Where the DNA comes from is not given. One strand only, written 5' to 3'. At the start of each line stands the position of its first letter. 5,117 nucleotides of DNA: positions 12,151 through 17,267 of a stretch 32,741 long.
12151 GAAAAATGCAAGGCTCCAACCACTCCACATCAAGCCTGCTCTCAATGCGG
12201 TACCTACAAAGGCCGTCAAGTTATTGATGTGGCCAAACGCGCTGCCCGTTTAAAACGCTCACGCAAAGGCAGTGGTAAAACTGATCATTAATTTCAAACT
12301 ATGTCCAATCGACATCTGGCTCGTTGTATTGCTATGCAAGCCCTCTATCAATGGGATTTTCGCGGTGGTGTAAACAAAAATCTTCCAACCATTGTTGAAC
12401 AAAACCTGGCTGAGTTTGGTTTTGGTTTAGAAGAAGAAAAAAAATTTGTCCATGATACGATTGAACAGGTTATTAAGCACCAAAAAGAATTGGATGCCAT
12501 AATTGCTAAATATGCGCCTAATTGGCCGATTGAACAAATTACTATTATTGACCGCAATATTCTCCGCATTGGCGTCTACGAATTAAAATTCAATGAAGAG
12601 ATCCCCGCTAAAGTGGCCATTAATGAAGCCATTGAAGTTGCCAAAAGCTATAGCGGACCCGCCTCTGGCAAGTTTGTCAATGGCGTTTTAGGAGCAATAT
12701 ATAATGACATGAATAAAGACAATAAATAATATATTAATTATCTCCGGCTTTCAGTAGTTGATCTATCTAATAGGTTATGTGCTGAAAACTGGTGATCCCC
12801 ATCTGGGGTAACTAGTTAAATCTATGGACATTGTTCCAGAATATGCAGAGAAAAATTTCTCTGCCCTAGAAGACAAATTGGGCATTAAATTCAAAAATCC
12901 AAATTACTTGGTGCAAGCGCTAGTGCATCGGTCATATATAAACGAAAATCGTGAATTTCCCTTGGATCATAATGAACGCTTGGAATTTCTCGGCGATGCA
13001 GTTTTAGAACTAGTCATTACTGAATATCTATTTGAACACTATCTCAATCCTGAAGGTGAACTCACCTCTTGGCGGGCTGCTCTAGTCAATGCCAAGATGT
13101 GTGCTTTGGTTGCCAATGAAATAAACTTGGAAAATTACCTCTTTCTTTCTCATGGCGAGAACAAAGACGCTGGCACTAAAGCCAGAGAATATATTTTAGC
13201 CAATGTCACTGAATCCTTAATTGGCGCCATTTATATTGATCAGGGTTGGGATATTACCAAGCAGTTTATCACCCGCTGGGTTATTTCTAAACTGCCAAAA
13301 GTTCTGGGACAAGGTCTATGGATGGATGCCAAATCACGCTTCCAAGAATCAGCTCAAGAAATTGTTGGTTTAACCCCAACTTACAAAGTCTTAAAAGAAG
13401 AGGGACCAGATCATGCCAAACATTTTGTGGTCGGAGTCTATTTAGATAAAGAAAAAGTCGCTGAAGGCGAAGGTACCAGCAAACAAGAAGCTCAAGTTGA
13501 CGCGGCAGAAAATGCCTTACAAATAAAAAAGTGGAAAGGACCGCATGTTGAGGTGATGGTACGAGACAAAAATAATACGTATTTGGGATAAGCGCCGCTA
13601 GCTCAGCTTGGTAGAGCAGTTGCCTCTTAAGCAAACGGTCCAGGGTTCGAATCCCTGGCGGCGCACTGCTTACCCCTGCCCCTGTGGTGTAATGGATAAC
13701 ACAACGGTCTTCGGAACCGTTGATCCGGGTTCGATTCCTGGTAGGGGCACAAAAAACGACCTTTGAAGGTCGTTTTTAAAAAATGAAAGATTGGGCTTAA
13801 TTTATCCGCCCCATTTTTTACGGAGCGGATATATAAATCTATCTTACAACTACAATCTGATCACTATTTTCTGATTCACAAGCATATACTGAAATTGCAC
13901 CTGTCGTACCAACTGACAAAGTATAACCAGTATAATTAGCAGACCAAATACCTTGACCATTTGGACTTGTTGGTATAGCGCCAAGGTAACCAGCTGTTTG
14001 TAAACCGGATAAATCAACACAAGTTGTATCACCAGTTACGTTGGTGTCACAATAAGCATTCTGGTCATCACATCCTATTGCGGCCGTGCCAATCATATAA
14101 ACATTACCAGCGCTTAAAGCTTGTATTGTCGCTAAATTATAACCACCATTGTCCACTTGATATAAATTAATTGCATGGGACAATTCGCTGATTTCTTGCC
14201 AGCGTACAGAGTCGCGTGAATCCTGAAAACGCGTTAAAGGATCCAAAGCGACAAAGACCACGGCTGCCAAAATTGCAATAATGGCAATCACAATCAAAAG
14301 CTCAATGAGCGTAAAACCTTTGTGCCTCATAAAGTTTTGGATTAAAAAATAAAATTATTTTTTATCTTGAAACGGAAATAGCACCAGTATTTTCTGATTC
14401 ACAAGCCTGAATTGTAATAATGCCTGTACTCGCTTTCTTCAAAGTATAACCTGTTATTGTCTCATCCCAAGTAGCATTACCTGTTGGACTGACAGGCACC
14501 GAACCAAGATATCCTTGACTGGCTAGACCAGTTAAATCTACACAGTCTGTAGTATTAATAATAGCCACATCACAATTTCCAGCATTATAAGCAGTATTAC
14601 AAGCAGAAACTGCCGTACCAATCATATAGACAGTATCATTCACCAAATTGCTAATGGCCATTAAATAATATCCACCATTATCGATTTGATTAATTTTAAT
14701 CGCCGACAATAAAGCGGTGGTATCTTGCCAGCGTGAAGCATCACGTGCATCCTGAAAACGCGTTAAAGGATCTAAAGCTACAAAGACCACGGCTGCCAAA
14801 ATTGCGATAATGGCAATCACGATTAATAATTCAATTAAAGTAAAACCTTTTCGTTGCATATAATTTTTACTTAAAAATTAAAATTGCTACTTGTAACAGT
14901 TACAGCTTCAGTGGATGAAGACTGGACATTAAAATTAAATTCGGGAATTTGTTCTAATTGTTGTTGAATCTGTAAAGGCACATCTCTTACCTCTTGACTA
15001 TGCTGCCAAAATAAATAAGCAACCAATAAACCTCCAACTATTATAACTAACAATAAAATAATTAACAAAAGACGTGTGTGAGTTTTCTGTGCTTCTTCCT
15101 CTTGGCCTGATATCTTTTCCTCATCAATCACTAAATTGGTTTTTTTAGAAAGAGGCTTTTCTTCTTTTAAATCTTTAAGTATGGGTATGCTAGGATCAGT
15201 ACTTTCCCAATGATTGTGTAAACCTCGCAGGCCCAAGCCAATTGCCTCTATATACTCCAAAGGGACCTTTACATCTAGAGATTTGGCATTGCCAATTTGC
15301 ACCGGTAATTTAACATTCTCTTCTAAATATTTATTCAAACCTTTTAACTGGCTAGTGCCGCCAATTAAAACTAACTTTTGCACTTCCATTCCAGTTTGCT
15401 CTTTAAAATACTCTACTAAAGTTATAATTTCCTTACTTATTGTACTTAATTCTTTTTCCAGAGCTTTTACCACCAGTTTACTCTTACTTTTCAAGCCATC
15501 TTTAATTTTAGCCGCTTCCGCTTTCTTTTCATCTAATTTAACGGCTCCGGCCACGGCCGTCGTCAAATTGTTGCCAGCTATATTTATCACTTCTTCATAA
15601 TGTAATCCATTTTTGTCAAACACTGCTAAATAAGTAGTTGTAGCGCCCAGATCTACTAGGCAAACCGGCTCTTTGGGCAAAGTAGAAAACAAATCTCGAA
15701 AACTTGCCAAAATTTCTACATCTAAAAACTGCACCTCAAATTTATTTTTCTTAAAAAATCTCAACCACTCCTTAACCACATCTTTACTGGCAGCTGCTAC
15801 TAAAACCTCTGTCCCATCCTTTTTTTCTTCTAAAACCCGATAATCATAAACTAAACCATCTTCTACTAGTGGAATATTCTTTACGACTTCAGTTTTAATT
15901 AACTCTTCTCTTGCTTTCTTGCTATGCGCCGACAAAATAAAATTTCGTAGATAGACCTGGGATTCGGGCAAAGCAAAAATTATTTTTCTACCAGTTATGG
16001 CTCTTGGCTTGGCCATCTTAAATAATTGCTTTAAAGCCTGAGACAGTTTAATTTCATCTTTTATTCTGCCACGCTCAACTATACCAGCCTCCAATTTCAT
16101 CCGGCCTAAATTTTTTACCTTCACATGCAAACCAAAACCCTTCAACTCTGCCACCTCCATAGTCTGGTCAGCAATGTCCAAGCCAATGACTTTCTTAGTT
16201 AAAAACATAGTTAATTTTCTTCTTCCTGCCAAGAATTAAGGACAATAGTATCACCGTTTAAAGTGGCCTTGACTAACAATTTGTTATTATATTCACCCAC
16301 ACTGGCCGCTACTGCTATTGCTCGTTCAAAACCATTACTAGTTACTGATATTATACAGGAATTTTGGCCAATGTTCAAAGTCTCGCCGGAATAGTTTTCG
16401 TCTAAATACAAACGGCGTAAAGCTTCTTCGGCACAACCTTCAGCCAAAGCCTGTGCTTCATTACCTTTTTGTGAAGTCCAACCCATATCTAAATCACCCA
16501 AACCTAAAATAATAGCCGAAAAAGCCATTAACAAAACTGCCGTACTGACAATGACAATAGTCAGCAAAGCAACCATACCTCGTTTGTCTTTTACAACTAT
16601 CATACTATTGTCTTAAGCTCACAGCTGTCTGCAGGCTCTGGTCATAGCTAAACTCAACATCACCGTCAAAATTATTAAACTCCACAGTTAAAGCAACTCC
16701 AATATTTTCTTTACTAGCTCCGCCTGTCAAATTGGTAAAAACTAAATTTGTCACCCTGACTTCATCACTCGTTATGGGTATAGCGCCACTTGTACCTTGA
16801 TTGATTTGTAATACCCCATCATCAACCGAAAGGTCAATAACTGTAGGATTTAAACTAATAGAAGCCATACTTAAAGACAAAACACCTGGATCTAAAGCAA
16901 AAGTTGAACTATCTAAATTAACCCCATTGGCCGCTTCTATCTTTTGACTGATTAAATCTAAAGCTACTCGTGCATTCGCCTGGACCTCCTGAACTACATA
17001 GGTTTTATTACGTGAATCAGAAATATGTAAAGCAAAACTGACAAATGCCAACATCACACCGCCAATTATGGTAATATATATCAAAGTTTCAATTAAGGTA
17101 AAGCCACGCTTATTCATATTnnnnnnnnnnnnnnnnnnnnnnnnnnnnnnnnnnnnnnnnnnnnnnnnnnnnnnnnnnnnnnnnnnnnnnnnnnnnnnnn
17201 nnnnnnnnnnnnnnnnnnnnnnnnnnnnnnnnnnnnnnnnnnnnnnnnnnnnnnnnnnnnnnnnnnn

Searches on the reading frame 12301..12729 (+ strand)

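Call 8: search_protein_families(library=pfam, proteins=[window:12301-12729:+], max_evalue=0.001)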
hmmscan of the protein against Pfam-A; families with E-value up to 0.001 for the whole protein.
window:12301-12729:+ (142 aa): 1 family
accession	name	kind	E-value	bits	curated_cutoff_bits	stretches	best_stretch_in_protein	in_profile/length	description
PF01029.23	NusB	-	1.4e-36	126.2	23.1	1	7-134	3-132/133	NusB family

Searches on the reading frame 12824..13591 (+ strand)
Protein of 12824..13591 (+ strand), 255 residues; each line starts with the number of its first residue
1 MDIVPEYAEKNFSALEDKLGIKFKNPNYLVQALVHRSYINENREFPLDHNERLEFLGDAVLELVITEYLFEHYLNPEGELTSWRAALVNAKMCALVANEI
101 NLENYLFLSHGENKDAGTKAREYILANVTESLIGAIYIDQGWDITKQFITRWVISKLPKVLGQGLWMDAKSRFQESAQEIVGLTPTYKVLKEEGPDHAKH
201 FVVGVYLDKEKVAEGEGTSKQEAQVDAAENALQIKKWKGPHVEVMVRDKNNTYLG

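Call 8: search_protein_families(library=pfam, proteins=[window:12824-13591:+], max_evalue=0.001)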
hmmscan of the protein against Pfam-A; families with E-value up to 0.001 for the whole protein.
window:12824-13591:+ (255 aa): 4 families
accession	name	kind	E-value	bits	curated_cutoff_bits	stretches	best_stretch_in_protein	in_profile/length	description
PF14622.11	Ribonucleas_3_3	-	1.1e-37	129.4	35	1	26-156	2-127/128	Ribonuclease-III-like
PF00636.31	Ribonuclease_3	-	2.2e-25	89.8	27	1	51-141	1-102/102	Ribonuclease III domain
PF00035.32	dsrm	-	5.3e-15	56.2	23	1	169-233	1-64/66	Double-stranded RNA binding motif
PF22935.1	RM44_endonuclase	-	5e-06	27.1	27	1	14-106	8-116/139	Large ribosomal subunit protein mL44, endonuclease domain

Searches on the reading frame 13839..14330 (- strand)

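Call 6: search_protein_families(library=pfam, proteins=[window:13839-14330:-], max_evalue=0.01)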
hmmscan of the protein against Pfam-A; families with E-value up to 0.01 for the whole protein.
window:13839-14330:- (163 aa): 1 family
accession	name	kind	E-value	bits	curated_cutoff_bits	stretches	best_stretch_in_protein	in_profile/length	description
PF07963.17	N_methyl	-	1.9e-09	37.1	21.2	1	2-26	3-27/27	Prokaryotic N-terminal methylation motif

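Call 25: search_protein_families(library=ncbifam, proteins=[window:13839-14330:-], max_evalue=0.01)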
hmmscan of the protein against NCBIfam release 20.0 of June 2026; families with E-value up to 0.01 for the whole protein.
window:13839-14330:- (163 aa): 12 families
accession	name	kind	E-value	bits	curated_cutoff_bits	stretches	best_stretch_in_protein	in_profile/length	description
TIGR02532.1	IV_pilin_GFxxxE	domain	1.8e-09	37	16.3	1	4-25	2-23/24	prepilin-type N-terminal cleavage/methylation domain-containing protein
TIGR01710.1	typeII_sec_gspG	equivalog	3.6e-09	36.8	88.85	1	4-65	1-60/134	type II secretion system major pseudopilin GspG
TIGR01708.2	typeII_sec_gspH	equivalog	2.6e-07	30.8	80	1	3-30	1-28/169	type II secretion system minor pseudopilin GspH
NF007862.0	PRK10574.1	equivalog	4.6e-07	30.1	138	1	2-65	3-64/145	prepilin peptidase-dependent pilin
TIGR01711.1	gspJ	equivalog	6.6e-06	26.1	64.85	1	4-60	1-56/192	type II secretion system minor pseudopilin GspJ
NF041775.1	typeIV_PilA_Myxo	equivalog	7.3e-06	26.1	400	1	2-36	9-40/214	type IV pilin protein PilA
TIGR02596.1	TIGR02596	subfamily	0.00015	21.9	70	1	6-30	1-25/196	Verru_Chthon cassette protein D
NF040999.1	pilin_ComGC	equivalog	0.00021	21.4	75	1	3-24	1-22/84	competence type IV pilus major pilin ComGC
NF041013.1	T4P_ComGE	equivalog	0.00079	19.5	49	1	4-33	4-33/83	competence type IV pilus minor pilin ComGE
NF040982.1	ComGD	equivalog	0.00086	19.7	70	1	4-30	2-28/139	competence type IV pilus minor pilin ComGD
NF007800.0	PRK10506.1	equivalog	0.00097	19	158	1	2-24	7-29/163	prepilin peptidase-dependent protein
TIGR01707.1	gspI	equivalog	0.0046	17.4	44.35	1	5-28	1-24/101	type II secretion system minor pseudopilin GspI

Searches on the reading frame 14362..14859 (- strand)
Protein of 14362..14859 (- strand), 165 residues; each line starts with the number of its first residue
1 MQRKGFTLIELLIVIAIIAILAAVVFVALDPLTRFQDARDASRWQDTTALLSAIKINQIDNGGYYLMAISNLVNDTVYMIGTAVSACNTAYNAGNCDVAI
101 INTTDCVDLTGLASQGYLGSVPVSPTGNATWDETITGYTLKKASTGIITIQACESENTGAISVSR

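Call 6: search_protein_families(library=pfam, proteins=[window:14362-14859:-], max_evalue=0.01)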
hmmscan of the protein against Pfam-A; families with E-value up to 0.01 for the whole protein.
window:14362-14859:- (165 aa): 1 family
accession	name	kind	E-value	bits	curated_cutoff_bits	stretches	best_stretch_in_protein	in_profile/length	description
PF07963.17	N_methyl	-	2e-09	37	21.2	1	2-26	3-27/27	Prokaryotic N-terminal methylation motif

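Call 25: search_protein_families(library=ncbifam, proteins=[window:14362-14859:-], max_evalue=0.01)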
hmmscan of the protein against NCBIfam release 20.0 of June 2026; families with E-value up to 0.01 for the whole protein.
window:14362-14859:- (165 aa): 13 families
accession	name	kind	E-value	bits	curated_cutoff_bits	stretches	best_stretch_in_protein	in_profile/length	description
TIGR02532.1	IV_pilin_GFxxxE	domain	2.2e-09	36.8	16.3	1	3-25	1-23/24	prepilin-type N-terminal cleavage/methylation domain-containing protein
TIGR01708.2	typeII_sec_gspH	equivalog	1.6e-07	31.5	80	1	4-33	2-31/169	type II secretion system minor pseudopilin GspH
TIGR01710.1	typeII_sec_gspG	equivalog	4.2e-07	30.1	88.85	1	4-64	1-59/134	type II secretion system major pseudopilin GspG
NF007862.0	PRK10574.1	equivalog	2.5e-06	27.7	138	1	2-30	3-31/145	prepilin peptidase-dependent pilin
NF041775.1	typeIV_PilA_Myxo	equivalog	3.9e-05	23.7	400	1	3-40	10-44/214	type IV pilin protein PilA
TIGR02596.1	TIGR02596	subfamily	0.00014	22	70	1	6-30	1-25/196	Verru_Chthon cassette protein D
NF040999.1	pilin_ComGC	equivalog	0.00017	21.7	75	1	4-22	2-20/84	competence type IV pilus major pilin ComGC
TIGR01711.1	gspJ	equivalog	0.00032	20.6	64.85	1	4-38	1-35/192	type II secretion system minor pseudopilin GspJ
NF038303.1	EPS_HpsB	equivalog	0.0006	19.9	150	1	3-80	2-81/211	hormogonium polysaccharide secretion pseudopilin HpsB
NF007800.0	PRK10506.1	equivalog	0.00085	19.2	158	1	2-24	7-29/163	prepilin peptidase-dependent protein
NF040982.1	ComGD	equivalog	0.0011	19.3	70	1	4-29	2-27/139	competence type IV pilus minor pilin ComGD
NF041013.1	T4P_ComGE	equivalog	0.0013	18.8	49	1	4-32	4-32/83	competence type IV pilus minor pilin ComGE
TIGR01707.1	gspI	equivalog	0.0026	18.2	44.35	1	5-29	1-25/101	type II secretion system minor pseudopilin GspI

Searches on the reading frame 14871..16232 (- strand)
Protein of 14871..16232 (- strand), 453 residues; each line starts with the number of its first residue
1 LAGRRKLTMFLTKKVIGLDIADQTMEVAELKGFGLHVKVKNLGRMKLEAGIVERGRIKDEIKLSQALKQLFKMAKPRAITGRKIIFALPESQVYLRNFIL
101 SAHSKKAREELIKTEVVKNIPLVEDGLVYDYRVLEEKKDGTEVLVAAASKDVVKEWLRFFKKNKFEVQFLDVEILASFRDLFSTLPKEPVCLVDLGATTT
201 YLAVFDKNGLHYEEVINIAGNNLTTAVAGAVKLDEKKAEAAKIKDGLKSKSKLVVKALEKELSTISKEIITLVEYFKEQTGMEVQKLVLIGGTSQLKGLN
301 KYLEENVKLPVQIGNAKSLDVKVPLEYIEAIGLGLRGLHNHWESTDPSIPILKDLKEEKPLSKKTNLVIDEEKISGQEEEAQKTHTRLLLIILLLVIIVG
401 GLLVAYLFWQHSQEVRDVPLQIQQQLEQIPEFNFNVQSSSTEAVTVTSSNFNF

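Call 6: search_protein_families(library=pfam, proteins=[window:14871-16232:-], max_evalue=0.01)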
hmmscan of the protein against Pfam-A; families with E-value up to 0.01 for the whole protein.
window:14871-16232:- (453 aa): 3 families
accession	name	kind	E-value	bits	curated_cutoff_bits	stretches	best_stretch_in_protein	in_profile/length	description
PF11104.14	PilM_2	-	5.7e-31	108.1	27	1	17-315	1-306/340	Type IV pilus assembly protein PilM;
PF14450.12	FtsA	-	4e-16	60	31.8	1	191-319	1-115/127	Cell division protein FtsA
PF06723.19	MreB_Mbl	-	6.7e-09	35.5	27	1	250-316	238-306/327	MreB/Mbl protein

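Call 25: search_protein_families(library=ncbifam, proteins=[window:14871-16232:-], max_evalue=0.01)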
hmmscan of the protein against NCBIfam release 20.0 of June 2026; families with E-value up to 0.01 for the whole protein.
window:14871-16232:- (453 aa): 10 families
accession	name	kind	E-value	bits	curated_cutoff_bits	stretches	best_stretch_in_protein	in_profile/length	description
TIGR01175.1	pilM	subfamily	1.8e-36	125.9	133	1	14-313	4-312/348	type IV pilus assembly protein PilM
NF045709.1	Amuc_1101_fam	equivalog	3.8e-25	88.8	650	1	58-316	46-317/608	Amuc_1101 family PilM-like pilus complex protein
TIGR01174.1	ftsA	equivalog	5.4e-18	65.2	175.85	1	142-318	149-349/371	cell division protein FtsA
NF007009.0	PRK09472.1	equivalog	1.3e-09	37.7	409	1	150-255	165-270/420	cell division protein FtsA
NF011660.0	PRK15080.1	equivalog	2.2e-09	37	182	1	191-313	144-257/277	ethanolamine utilization protein EutJ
NF010539.0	PRK13927.1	subfamily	2.6e-09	36.5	293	2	249-316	244-313/339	rod shape-determining protein MreB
TIGR02529.1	EutJ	subfamily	1.5e-08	34.5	152.1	1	191-313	111-224/239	ethanolamine utilization protein EutJ family protein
TIGR00904.1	mreB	subfamily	2.9e-08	33.2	365.75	1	248-316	243-313/334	MreB/Mrl family cell shape determining protein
NF010540.1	PRK13929.1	exception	2.9e-06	26.6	515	1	248-315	241-310/334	rod-share determining protein MreBH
NF040964.1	MamK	subfamily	0.0091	15.1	400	0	254-324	239-307/335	MamK family actin-like protein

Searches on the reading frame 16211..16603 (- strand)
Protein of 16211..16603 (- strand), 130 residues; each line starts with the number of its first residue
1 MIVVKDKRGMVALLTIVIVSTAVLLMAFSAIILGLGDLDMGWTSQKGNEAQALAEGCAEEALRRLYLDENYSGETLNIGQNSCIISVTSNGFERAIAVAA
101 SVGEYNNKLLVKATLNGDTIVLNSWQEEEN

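Call 6: search_protein_families(library=pfam, proteins=[window:16211-16603:-], max_evalue=0.01)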
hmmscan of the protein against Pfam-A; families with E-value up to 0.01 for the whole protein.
window:16211-16603:- (130 aa): 0 families

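Call 25: search_protein_families(library=ncbifam, proteins=[window:16211-16603:-], max_evalue=0.01)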
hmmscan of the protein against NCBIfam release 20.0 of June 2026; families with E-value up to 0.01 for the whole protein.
window:16211-16603:- (130 aa): 0 families

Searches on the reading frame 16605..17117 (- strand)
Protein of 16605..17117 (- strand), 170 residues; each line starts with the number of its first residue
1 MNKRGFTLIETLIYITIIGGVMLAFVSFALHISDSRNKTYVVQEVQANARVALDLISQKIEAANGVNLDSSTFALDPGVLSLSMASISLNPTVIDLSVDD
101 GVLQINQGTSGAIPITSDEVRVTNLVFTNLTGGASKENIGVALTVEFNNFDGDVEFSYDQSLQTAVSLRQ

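Call 6: search_protein_families(library=pfam, proteins=[window:16605-17117:-], max_evalue=0.01)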
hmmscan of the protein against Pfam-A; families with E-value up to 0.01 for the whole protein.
window:16605-17117:- (170 aa): 1 family
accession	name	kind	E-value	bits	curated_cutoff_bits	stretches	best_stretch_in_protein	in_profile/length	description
PF07963.17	N_methyl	-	3.1e-05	23.8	21.2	1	2-19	3-20/27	Prokaryotic N-terminal methylation motif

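Call 25: search_protein_families(library=ncbifam, proteins=[window:16605-17117:-], max_evalue=0.01)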
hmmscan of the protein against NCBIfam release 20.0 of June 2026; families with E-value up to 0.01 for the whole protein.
window:16605-17117:- (170 aa): 7 families
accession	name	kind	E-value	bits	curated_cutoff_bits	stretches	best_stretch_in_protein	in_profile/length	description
TIGR01708.2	typeII_sec_gspH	equivalog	8.9e-05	22.5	80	1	4-46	2-44/169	type II secretion system minor pseudopilin GspH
TIGR02599.1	TIGR02599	subfamily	0.00061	19.1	256.5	1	5-63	1-59/361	Verru_Chthon cassette protein C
NF041002.1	pilin_ComGF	equivalog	0.0022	18.2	80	1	4-60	2-56/139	competence type IV pilus minor pilin ComGF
TIGR02532.1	IV_pilin_GFxxxE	domain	0.0029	17.4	16.3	1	3-24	1-22/24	prepilin-type N-terminal cleavage/methylation domain-containing protein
NF040982.1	ComGD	equivalog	0.0033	17.8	70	1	3-48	1-46/139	competence type IV pilus minor pilin ComGD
NF007862.0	PRK10574.1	equivalog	0.0077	16.4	138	0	2-32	3-34/145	prepilin peptidase-dependent pilin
NF007800.0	PRK10506.1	equivalog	0.009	15.8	158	0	2-70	7-68/163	prepilin peptidase-dependent protein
